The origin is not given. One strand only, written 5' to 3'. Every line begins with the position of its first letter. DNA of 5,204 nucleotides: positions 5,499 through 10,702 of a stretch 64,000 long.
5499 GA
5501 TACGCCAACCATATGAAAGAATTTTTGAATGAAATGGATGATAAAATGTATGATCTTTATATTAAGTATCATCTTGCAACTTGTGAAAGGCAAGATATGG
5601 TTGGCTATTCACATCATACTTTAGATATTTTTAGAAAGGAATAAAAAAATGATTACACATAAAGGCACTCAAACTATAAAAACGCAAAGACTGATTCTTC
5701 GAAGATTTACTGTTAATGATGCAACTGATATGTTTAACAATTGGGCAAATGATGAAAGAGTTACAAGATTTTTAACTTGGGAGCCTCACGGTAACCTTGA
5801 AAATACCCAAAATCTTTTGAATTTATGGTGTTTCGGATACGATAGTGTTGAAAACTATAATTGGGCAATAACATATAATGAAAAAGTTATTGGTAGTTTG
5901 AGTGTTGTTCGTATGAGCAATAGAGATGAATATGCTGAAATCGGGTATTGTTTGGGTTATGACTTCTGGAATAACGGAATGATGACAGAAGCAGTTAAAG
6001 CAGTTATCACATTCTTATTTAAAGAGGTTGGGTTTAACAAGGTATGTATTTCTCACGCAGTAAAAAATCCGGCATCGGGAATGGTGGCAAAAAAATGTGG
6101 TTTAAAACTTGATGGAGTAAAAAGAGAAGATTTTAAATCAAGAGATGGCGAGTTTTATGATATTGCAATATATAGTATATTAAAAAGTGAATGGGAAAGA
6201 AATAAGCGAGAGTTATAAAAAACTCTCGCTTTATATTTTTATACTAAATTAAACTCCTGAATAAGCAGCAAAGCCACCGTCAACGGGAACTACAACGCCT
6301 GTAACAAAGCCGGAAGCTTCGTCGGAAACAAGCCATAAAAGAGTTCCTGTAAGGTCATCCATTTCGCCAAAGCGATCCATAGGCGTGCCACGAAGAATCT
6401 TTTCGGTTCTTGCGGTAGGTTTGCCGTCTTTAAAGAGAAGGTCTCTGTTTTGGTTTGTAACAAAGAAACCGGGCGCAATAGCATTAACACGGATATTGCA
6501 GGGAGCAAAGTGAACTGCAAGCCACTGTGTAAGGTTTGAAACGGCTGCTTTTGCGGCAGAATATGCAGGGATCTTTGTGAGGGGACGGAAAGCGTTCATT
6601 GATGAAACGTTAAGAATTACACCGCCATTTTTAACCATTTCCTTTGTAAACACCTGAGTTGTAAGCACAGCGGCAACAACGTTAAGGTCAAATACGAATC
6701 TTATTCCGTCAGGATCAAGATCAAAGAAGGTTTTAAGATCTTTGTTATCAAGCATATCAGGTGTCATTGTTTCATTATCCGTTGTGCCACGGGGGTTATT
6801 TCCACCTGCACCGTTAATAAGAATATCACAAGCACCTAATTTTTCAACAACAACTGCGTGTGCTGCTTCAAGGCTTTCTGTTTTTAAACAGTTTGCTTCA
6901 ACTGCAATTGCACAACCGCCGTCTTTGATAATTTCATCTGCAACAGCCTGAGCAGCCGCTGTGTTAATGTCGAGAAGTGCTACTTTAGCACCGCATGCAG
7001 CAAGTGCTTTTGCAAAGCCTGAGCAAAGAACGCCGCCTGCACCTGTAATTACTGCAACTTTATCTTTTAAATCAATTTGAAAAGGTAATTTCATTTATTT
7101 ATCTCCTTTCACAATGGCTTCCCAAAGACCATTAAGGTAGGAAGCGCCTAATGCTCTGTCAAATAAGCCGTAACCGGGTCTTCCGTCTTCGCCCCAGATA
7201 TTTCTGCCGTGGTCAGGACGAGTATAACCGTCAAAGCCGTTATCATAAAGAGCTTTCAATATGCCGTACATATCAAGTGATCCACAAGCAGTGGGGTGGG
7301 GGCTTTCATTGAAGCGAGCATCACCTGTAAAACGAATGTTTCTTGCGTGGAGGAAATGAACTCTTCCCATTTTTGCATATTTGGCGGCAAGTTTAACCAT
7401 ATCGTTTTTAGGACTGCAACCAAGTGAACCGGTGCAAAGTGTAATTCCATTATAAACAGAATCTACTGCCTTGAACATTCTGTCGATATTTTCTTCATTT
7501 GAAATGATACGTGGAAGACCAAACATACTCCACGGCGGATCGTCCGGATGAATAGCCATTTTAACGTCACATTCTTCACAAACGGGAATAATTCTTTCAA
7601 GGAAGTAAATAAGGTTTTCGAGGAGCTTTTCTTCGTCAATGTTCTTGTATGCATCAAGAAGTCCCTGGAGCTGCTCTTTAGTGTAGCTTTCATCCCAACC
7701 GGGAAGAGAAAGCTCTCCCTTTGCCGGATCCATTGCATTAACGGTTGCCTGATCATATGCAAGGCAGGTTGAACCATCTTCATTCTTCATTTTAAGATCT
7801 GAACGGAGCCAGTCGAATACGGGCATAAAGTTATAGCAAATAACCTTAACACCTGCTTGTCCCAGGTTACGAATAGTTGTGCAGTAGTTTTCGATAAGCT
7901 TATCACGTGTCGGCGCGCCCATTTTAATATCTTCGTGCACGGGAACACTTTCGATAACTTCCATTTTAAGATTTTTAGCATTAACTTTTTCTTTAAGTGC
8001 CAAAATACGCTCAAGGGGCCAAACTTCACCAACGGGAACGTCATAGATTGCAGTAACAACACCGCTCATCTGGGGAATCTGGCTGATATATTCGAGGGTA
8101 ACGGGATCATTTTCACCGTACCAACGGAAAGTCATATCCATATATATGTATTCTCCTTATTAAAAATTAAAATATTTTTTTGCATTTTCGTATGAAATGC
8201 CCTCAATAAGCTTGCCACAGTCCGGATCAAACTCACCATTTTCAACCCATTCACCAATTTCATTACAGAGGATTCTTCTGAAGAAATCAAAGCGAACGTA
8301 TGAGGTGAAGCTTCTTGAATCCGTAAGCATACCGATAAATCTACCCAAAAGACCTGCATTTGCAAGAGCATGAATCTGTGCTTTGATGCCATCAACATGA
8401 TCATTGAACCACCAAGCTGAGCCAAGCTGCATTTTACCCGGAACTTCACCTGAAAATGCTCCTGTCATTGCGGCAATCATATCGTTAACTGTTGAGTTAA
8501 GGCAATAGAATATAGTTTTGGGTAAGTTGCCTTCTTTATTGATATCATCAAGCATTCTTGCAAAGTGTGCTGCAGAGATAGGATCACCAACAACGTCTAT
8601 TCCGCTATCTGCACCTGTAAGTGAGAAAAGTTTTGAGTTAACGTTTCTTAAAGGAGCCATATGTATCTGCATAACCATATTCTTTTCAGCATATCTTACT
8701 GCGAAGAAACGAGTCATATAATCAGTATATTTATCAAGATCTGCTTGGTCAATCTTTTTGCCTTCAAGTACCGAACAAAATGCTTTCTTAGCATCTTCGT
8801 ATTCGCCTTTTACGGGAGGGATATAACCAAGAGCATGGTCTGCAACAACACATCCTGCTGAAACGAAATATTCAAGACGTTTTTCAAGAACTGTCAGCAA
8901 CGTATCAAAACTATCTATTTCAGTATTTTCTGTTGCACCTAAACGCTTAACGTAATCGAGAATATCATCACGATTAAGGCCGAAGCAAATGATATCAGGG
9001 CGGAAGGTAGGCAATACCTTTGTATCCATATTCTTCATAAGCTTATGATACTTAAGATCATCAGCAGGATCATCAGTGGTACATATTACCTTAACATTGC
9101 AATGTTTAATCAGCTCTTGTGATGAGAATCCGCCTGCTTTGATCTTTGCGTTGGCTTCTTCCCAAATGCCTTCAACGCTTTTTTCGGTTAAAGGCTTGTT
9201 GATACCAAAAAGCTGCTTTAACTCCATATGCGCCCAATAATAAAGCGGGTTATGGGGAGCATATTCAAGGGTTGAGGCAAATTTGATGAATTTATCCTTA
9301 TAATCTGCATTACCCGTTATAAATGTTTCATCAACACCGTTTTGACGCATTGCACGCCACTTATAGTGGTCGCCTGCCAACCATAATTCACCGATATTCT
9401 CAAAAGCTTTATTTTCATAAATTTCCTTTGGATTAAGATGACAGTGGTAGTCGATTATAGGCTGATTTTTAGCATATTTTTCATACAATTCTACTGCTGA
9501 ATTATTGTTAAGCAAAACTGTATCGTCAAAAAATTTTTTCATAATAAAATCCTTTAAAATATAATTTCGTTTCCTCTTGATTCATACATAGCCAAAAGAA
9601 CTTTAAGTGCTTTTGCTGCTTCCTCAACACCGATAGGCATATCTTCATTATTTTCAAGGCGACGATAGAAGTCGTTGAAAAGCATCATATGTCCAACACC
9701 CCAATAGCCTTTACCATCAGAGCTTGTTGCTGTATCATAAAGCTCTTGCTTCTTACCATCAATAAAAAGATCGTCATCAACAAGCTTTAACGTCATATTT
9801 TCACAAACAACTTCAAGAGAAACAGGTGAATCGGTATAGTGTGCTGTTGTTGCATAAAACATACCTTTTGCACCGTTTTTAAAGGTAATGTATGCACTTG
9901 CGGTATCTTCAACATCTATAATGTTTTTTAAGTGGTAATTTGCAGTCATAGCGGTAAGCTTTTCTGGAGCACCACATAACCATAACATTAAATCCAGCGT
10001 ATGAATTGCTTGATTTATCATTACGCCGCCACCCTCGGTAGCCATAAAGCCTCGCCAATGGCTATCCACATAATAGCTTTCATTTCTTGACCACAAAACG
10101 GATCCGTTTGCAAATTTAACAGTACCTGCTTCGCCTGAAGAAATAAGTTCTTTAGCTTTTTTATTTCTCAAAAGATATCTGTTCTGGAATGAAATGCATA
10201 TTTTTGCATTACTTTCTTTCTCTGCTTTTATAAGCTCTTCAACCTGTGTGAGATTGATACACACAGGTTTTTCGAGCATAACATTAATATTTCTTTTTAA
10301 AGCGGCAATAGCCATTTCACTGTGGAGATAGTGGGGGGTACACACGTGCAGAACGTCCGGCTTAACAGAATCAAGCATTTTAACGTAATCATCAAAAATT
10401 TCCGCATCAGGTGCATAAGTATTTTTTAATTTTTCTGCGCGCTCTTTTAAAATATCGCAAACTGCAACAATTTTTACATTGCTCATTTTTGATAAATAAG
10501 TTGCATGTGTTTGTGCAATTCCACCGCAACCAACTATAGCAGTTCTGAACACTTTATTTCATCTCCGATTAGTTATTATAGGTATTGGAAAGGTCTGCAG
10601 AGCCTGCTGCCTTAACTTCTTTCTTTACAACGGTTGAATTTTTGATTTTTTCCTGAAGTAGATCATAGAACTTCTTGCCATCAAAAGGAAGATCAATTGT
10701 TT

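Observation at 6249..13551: Seven-gene operon joins an Lgd/Dgp-type module (2 TIM-barrel 'isomerases' + 2 Gfo/Idh/MocA oxidoreductases) to uxaC-uxuA-uxuB: candidate non-hydrolytic route for uronic-acid glycosides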

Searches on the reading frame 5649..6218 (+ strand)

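Call 3: search_protein_families(library=pfam, proteins=[window:5649-6218:+])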
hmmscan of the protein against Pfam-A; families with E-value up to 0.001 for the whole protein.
window:5649-6218:+ (189 aa): 3 families
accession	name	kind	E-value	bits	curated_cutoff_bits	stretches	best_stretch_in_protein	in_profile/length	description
PF13302.13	Acetyltransf_3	-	6.4e-33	114.8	25.4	1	14-153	1-138/138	Acetyltransferase (GNAT) domain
PF13420.13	Acetyltransf_4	-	6.5e-07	29.9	24.3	1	20-171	4-152/155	Acetyltransferase (GNAT) domain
PF00583.31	Acetyltransf_1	-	2.4e-06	28.2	20.7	1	64-151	28-115/116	Acetyltransferase (GNAT) family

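Call 4: search_protein_families(library=ncbifam, proteins=[window:5649-6218:+])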
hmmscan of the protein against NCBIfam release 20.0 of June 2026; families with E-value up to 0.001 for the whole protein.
window:5649-6218:+ (189 aa): 6 families
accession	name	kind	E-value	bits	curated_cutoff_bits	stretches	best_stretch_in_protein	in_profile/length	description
NF007539.0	PRK10151.1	equivalog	1.4e-10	41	184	1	72-176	70-173/179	50S ribosomal protein L7/L12-serine acetyltransferase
NF008072.0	PRK10809.1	equivalog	1.2e-07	31.6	190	1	11-184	14-192/194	ribosomal protein S5-alanine N-acetyltransferase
NF000225.3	AAC_6p_Strep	exception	7.1e-06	26.1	250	1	71-179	42-152/156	aminoglycoside 6'-N-acetyltransferase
NF033151.0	AAC_6p_A10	exception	0.00027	21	400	0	104-154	104-154/178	AAC(6')-I family aminoglycoside 6'-N-acetyltransferase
NF033693.0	AAC_6p_Ie_fam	exception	0.00042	20.5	340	0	10-154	3-155/179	AAC(6')-Ie family aminoglycoside N-acetyltransferase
NF007527.0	PRK10140.1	equivalog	0.00049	20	236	1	77-173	59-156/162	N-acetyltransferase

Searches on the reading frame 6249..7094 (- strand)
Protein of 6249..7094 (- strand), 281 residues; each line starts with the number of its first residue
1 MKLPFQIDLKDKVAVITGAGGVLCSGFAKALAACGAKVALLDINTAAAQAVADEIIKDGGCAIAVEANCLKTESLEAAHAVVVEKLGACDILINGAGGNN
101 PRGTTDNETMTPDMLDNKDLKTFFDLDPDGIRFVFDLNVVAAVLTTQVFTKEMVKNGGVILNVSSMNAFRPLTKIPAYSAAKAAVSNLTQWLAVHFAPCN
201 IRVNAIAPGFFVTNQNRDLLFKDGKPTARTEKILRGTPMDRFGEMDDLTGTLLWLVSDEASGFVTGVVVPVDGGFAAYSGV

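Call 3: search_protein_families(library=pfam, proteins=[window:6249-7094:-])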
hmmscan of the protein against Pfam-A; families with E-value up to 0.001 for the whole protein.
window:6249-7094:- (281 aa): 3 families
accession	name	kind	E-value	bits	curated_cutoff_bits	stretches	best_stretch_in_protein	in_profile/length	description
PF13561.12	adh_short_C2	-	1.1e-42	146.7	27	1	25-275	10-235/236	Enoyl-(Acyl carrier protein) reductase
PF00106.31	adh_short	-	8.6e-40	136.7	26.6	1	12-218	1-189/195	short chain dehydrogenase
PF23947.1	DUF7281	-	0.00069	19.7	27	0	113-155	85-130/183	Domain of unknown function (DUF7281)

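Call 4: search_protein_families(library=ncbifam, proteins=[window:6249-7094:-])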
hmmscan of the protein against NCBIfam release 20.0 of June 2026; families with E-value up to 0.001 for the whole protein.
window:6249-7094:- (281 aa): 220 families (the best 25 are shown)
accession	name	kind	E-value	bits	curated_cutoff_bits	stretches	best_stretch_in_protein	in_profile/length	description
NF006132.0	PRK08277.1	subfamily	3.6e-124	413.7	281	1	3-281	2-280/280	D-mannonate oxidoreductase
NF005559.1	PRK07231.1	subfamily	2.6e-55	187.6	215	1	9-275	2-247/249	glucose 1-dehydrogenase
NF005853.0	PRK07774.1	equivalog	1.5e-45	155.6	303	1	8-276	3-247/250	SDR family oxidoreductase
NF004791.0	PRK06138.1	equivalog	2.7e-45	154.7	312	1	8-277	2-251/252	SDR family oxidoreductase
NF006070.0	PRK08213.1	subfamily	5e-44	150.8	279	2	129-277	111-258/259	gluconate 5-dehydrogenase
NF004773.0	PRK06113.1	equivalog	1.6e-43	149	367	2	124-274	104-249/255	7-alpha-hydroxysteroid dehydrogenase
TIGR01832.1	kduD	equivalog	1.5e-41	142.5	338.85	1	8-277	2-247/248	2-dehydro-3-deoxy-D-gluconate 5-dehydrogenase KduD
NF004778.0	PRK06124.1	equivalog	1.9e-40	138.9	303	2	118-276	99-253/256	SDR family oxidoreductase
NF005390.0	PRK06935.1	equivalog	2.7e-40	138.3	369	1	7-276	11-256/258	2-dehydro-3-deoxy-D-gluconate 5-dehydrogenase KduD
NF052558.1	MBtsdlDhBudC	equivalog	1.9e-39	135.7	270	1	10-280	2-246/250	meso-2,3-butanediol dehydrogenase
NF049979.1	AlphHSDSHdhA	equivalog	2.2e-39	135.5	350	1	9-277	1-248/258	7alpha-hydroxysteroid dehydrogenase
NF005446.0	PRK07035.1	equivalog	1.8e-38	132.3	373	1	6-276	6-254/255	SDR family oxidoreductase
NF004198.0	PRK05653.1-3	equivalog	2e-38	132.2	296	1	9-275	5-246/248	3-oxoacyl-ACP reductase FabG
NF005752.0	PRK07576.1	subfamily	7e-38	130.5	321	2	125-277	104-252/271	SDR family oxidoreductase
NF009466.0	PRK12826.1-2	subfamily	9.2e-38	130.1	222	1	11-276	3-245/248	3-oxoacyl-ACP reductase FabG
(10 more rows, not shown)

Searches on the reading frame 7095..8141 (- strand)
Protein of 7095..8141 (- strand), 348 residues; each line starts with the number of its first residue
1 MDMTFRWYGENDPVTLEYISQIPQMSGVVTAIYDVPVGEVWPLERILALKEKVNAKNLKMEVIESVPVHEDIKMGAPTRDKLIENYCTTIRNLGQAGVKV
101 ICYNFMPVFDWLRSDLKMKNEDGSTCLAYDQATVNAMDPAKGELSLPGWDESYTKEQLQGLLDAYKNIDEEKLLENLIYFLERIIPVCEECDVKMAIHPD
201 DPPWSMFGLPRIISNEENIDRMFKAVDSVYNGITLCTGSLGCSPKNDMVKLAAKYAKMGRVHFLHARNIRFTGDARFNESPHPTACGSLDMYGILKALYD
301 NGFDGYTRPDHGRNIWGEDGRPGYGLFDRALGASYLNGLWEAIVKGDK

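Call 3: search_protein_families(library=pfam, proteins=[window:7095-8141:-])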
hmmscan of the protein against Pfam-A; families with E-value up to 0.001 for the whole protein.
window:7095-8141:- (348 aa): 2 families
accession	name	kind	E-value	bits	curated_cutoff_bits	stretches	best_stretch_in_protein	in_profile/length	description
PF03786.19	UxuA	-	7.5e-154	512.2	23.7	1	1-343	1-350/352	D-mannonate dehydratase (UxuA)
PF01261.30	AP_endonuc_2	-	2.2e-06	28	31.1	1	165-306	92-224/249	Xylose isomerase-like TIM barrel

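Call 4: search_protein_families(library=ncbifam, proteins=[window:7095-8141:-])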
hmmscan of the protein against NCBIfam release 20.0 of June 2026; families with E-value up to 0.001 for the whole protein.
window:7095-8141:- (348 aa): 2 families
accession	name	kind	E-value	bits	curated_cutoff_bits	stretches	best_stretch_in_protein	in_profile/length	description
NF003027.0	PRK03906.1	subfamily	6.3e-150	499.4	191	2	145-345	180-379/385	mannonate dehydratase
TIGR00695.1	uxuA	equivalog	1.8e-118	396.1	199.55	2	145-344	180-388/394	mannonate dehydratase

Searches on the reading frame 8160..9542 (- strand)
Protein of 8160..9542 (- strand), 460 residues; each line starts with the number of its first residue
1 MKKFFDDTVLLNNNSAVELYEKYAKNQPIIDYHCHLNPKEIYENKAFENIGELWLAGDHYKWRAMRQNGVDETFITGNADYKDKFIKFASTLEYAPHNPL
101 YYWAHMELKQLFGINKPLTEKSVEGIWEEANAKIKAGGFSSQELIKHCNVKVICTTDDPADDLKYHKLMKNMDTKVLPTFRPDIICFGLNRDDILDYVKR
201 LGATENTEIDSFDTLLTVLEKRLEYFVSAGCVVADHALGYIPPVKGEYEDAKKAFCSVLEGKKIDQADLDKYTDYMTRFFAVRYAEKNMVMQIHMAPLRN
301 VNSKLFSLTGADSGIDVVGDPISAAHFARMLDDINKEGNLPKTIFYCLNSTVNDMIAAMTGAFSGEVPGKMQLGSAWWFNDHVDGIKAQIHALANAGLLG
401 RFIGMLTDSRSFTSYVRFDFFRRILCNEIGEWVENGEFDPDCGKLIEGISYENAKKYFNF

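Call 3: search_protein_families(library=pfam, proteins=[window:8160-9542:-])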
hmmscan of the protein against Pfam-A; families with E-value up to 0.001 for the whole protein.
window:8160-9542:- (460 aa): 1 family
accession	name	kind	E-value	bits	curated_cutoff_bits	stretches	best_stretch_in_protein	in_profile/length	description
PF02614.20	UxaC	-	1.8e-179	597.9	25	1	1-458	1-464/464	Glucuronate isomerase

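Call 4: search_protein_families(library=ncbifam, proteins=[window:8160-9542:-])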
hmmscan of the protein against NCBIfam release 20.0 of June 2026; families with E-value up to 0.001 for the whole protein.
window:8160-9542:- (460 aa): 1 family
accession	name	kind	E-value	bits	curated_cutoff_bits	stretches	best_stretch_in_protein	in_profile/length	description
NF002794.0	PRK02925.1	equivalog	4.7e-157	523.6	387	1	1-460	1-459/459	glucuronate isomerase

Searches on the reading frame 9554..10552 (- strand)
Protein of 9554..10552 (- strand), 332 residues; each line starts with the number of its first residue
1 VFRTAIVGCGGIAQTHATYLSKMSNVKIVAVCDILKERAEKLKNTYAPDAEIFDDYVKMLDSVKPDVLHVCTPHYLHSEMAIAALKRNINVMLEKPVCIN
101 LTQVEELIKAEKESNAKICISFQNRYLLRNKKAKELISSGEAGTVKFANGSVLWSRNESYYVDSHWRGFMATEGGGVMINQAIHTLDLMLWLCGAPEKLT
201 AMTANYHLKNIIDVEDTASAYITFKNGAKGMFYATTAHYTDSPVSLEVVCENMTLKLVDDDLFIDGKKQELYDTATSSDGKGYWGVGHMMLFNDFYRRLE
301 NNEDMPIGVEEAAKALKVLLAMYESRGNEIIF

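Call 3: search_protein_families(library=pfam, proteins=[window:9554-10552:-])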
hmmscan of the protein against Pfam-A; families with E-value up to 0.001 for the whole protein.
window:9554-10552:- (332 aa): 4 families
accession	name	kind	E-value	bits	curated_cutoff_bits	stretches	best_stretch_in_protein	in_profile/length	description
PF01408.29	GFO_IDH_MocA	-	7.4e-27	94.9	24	1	2-118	1-116/120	Oxidoreductase family, NAD-binding Rossmann fold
PF22725.1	GFO_IDH_MocA_C3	-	2.2e-26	92.7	27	1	131-255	2-123/124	GFO/IDH/MocA C-terminal domain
PF02894.22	GFO_IDH_MocA_C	-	4.2e-18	66.4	22.9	1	134-326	1-210/218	Oxidoreductase family, C-terminal alpha/beta domain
PF03447.22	NAD_binding_3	-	2.8e-06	28.5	24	1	8-119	1-114/116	Homoserine dehydrogenase, NAD binding domain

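Call 4: search_protein_families(library=ncbifam, proteins=[window:9554-10552:-])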
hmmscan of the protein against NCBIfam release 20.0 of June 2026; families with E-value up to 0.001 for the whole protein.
window:9554-10552:- (332 aa): 12 families
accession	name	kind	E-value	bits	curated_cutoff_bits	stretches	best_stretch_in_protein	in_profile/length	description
TIGR04380.1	myo_inos_iolG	equivalog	7e-31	107.3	355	1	2-235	2-230/330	inositol 2-dehydrogenase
NF040723.1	UDP-GlcNAcDh_Arch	equivalog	1.4e-27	97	450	1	3-233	2-214/302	UDP-N-acetylglucosamine 3-dehydrogenase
NF052479.1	LevoglcsnDh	equivalog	2.5e-19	69.2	650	1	28-206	38-215/386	levoglucosan dehydrogenase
NF052679.1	InsChiInosDhIolG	equivalog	3.5e-14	52.6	540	1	3-193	4-185/343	bifunctional inositol 2-dehydrogenase/D-chiro-inositol 1-dehydrogenase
NF008607.0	PRK11579.1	subfamily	8e-13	48.1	330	1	3-205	6-201/346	oxidoreductase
NF058561.1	BT_2158_fam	equivalog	2.4e-12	46.2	750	1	6-146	40-178/487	glycoside 3-dehydrogenase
NF041392.1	XylDh_Gfo6_Halo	equivalog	3.1e-12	46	350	1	3-325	18-341/350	D-xylose 1-dehydrogenase Gfo6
NF007574.0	PRK10206.1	equivalog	2.8e-08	33.2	352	1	15-224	17-216/345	oxidoreductase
NF058563.1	BT_2159_fam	equivalog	6.7e-08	31.9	650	1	3-145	2-143/350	disaccharide 3-dehydrogenase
NF009830.0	PRK13304.1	equivalog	8.7e-06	25.4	267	1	1-94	1-91/265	aspartate dehydrogenase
NF040740.1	ornith_Ord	equivalog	0.00025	20.6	400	1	3-92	2-98/335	2,4-diaminopentanoate dehydrogenase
NF009827.0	PRK13303.1-2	equivalog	0.00025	20.4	226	1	1-95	1-94/267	aspartate dehydrogenase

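Call 11: search_solved_structures(query=window:9554-10552:-, max_evalue=0.001)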
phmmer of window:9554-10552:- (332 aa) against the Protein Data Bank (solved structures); distinct sequences matched with E-value up to 0.001: 86 (the best 60 are shown).
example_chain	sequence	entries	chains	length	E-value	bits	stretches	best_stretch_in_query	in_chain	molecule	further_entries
8tdi_L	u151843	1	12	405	6.2e-34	121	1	28-236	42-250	P2B11 Glucuronide-3-dehydrogenase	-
3q2i_A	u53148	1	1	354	2e-29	106.2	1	2-325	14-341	dehydrogenase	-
3q2k_A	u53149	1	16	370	1.9e-28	103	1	3-326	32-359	oxidoreductase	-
9m3d_B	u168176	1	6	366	3e-28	102.3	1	3-195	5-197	DgpA1 from W974-1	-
7xr9_A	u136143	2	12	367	7.6e-28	101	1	3-193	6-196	DgpA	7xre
3cea_A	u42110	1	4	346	2.8e-23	86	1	2-257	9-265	Myo-inositol 2-dehydrogenase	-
3e18_A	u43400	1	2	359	2.3e-19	73.1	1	2-240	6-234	oxidoreductase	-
3ec7_A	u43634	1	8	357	4.2e-18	69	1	3-150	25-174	Putative Dehydrogenase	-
9m37_A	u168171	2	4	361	4.3e-18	69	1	2-230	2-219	P581a DgpA2 and isoorientin complex structure | Gfo/Idh/MocA family protein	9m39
1zh8_A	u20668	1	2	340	5.3e-17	65.4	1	3-233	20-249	oxidoreductase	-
3ezy_A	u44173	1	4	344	1.1e-16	64.4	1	3-232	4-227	Dehydrogenase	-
3m2t_A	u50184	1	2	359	6.8e-16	61.8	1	3-256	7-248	Probable dehydrogenase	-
1evj_A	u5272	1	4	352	1.4e-15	60.7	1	3-233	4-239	GLUCOSE-FRUCTOSE OXIDOREDUCTASE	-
7wzd_A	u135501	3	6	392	2.8e-15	59.7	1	4-230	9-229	4,5-dihydroxyphthalate dehydrogenase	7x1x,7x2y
1ofg_A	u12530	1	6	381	9.2e-15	58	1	5-233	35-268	GLUCOSE-FRUCTOSE OXIDOREDUCTASE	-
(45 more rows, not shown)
